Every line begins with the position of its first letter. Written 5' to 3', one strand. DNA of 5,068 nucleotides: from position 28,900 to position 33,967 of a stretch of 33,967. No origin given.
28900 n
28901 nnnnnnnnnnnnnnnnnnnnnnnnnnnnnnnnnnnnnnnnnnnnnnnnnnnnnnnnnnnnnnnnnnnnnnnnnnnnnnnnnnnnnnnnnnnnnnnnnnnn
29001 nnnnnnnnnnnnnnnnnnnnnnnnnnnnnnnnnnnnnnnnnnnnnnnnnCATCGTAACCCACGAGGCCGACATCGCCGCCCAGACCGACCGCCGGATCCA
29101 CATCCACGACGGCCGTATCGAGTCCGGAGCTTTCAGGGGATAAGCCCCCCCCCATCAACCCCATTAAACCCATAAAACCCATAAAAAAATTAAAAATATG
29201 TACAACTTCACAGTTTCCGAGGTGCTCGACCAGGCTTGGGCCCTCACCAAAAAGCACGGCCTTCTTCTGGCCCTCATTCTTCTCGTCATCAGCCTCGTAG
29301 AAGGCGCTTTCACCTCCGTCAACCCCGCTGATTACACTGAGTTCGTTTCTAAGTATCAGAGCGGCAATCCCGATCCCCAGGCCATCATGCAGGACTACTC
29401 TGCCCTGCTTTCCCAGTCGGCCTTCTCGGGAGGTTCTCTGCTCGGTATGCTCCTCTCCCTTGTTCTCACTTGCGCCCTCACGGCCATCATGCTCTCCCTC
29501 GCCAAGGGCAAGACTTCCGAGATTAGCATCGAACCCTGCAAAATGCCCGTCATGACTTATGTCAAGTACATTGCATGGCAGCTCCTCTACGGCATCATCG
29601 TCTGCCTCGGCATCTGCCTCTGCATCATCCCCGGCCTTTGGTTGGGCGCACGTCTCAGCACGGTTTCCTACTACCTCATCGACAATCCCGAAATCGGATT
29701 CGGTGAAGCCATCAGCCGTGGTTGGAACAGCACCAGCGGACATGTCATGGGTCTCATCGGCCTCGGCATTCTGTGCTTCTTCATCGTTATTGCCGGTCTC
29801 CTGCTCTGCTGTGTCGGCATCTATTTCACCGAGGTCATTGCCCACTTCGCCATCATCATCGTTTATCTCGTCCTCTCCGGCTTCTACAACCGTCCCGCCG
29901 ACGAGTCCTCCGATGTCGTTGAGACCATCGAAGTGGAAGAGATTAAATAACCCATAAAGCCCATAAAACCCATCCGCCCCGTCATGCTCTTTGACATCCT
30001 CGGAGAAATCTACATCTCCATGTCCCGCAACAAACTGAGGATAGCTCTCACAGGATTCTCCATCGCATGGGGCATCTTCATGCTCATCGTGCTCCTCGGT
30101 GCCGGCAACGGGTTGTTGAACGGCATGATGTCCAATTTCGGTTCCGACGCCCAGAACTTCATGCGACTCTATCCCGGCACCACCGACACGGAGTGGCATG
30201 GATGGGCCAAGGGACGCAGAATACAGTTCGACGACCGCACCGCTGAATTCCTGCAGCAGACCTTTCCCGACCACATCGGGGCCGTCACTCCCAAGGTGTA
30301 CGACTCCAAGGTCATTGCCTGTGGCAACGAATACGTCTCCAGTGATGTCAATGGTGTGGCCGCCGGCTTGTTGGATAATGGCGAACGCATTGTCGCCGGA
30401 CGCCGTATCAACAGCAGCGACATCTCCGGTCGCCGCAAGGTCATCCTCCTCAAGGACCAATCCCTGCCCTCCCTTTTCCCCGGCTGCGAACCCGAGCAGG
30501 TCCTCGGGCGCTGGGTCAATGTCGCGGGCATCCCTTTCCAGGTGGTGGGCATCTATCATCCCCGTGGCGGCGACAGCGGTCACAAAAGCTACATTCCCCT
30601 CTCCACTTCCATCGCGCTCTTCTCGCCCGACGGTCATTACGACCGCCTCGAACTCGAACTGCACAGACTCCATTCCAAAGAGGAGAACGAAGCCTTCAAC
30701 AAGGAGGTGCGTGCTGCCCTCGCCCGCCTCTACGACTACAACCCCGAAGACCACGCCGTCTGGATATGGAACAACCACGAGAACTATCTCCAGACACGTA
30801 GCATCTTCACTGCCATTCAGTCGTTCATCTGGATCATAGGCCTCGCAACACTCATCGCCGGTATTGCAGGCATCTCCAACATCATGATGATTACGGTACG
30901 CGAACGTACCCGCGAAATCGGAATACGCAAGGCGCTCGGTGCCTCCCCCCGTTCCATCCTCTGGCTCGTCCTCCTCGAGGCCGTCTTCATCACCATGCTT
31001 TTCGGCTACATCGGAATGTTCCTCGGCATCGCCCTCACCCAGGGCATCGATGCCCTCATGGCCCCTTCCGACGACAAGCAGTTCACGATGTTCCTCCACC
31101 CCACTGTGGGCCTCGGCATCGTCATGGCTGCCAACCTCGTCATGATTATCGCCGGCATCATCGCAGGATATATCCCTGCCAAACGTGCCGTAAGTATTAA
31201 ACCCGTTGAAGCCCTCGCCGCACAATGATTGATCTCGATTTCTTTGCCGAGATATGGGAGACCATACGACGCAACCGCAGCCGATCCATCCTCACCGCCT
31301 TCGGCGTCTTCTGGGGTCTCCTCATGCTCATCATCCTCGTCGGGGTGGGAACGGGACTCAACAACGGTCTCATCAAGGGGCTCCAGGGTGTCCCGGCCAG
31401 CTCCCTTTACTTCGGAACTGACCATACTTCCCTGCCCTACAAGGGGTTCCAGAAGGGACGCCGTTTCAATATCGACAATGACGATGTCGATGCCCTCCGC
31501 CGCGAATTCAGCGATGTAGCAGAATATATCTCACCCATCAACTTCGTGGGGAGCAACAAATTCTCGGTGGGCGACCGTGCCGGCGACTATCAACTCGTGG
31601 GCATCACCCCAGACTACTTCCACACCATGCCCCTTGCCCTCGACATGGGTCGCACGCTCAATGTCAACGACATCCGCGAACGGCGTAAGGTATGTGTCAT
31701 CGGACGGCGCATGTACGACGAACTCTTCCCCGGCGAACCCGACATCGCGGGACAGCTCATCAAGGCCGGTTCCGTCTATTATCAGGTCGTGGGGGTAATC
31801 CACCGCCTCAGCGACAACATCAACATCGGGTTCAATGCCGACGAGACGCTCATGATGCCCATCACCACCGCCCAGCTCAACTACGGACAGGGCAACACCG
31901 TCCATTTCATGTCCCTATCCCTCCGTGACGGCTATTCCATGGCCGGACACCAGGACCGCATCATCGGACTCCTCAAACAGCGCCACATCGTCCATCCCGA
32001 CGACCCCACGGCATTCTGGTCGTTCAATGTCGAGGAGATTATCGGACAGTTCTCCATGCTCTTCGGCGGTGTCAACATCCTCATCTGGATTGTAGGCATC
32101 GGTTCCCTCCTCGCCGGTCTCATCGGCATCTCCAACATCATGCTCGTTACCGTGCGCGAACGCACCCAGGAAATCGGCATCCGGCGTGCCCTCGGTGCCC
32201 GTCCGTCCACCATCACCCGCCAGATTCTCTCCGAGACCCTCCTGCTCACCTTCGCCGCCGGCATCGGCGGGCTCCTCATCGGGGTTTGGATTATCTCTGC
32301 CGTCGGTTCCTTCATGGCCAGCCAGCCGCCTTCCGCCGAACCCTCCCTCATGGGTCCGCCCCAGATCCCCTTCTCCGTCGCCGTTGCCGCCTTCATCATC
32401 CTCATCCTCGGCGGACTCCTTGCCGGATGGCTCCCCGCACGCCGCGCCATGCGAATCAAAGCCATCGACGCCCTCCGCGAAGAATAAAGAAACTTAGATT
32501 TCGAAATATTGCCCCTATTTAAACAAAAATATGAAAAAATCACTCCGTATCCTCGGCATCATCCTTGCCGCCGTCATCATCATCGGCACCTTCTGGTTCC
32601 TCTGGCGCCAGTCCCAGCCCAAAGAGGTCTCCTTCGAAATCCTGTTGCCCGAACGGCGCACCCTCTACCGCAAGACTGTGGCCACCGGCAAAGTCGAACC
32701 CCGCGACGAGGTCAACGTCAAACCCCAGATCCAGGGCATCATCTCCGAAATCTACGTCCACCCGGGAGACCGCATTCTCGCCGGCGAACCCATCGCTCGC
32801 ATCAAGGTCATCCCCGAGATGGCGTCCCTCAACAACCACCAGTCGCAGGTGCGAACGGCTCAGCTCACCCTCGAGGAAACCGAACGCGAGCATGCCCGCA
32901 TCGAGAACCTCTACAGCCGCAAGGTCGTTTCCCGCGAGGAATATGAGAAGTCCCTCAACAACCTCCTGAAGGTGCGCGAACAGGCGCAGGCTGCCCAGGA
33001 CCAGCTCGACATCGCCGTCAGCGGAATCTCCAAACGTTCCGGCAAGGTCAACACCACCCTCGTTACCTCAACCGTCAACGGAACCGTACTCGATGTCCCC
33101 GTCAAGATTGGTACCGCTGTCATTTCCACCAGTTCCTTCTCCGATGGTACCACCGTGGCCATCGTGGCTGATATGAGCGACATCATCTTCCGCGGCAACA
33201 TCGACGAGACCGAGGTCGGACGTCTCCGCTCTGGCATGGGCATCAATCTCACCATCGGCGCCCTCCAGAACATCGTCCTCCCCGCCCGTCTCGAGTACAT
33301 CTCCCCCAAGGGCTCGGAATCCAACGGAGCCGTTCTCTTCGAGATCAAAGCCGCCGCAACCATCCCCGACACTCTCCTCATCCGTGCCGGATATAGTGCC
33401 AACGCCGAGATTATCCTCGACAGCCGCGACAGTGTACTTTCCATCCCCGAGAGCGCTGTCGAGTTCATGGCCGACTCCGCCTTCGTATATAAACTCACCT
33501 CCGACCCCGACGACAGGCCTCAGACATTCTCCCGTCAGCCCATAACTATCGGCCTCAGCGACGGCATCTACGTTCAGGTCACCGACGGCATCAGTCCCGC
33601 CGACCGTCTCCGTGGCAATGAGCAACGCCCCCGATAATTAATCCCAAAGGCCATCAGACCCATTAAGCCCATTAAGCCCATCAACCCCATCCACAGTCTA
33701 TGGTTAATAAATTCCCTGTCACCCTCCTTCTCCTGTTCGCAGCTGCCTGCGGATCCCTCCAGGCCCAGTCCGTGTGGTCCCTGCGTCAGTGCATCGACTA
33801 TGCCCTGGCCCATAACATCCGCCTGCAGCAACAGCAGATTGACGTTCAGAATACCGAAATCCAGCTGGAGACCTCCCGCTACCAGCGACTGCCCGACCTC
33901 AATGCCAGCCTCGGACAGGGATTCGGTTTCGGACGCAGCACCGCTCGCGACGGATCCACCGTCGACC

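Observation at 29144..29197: Family of tandem 9-bp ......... arrays at intercistronic junctions of the MacB-like operon (site A)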

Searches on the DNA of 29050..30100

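Call 56: search_rna_families(source=window, start=29050, end=30100, threshold=evalue, max_evalue=1)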
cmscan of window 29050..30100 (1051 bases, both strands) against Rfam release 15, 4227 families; matches with E-value up to 1: 2.
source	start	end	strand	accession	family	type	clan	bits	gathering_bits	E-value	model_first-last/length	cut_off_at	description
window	29050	29110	-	RF01132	sR48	Gene; snRNA; snoRNA; CD-box;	-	23.9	40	0.13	1-59/59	no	Small nucleolar RNA sR48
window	29584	29635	-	RF01275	sR22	Gene; snRNA; snoRNA; CD-box;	-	22.9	40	0.035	1-58/58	no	Small nucleolar RNA sR22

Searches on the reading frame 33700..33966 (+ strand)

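Call 7: search_protein_families(library=pfam, proteins=[window:33700-33966:+], max_evalue=0.01)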
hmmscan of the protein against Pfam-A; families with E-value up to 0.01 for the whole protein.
window:33700-33966:+ (89 aa): 1 family
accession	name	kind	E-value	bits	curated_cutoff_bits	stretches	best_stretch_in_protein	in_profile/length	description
PF02321.23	OEP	-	9.3e-07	29.3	22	1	29-85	2-58/187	Outer membrane efflux protein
